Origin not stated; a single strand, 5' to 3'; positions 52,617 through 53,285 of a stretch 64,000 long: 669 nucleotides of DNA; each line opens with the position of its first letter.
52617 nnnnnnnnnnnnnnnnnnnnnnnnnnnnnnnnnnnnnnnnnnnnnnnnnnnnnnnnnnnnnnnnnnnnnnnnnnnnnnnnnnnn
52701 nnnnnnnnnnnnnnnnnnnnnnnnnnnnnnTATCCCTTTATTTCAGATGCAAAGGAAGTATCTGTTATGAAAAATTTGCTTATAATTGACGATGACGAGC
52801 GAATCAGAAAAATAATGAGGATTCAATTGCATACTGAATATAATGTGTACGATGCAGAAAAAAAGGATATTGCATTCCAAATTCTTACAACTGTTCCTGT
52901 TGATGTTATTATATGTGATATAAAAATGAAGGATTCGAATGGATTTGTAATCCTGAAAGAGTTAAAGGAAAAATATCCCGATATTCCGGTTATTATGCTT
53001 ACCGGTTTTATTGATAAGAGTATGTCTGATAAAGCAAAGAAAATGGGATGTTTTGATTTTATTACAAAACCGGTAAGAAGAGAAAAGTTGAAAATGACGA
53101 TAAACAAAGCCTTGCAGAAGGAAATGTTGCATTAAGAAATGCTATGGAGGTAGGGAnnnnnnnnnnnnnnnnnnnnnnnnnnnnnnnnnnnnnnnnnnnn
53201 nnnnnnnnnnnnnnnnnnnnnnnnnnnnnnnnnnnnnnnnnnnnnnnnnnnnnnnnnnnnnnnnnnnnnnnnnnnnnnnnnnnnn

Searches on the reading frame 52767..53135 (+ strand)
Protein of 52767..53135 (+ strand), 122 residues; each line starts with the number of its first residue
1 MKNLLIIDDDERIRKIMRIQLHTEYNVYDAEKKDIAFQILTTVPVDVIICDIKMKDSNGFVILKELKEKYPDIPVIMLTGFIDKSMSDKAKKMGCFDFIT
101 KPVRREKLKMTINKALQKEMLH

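Call 95: search_protein_families(library=pfam, proteins=[window:52767-53135:+], max_evalue=0.0001)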
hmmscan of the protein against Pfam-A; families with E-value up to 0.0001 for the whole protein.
window:52767-53135:+ (122 aa): 1 family
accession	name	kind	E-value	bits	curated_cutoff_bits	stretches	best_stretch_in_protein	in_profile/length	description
PF00072.30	Response_reg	-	1.1e-24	87.1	30.2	1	5-112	2-110/111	Response regulator receiver domain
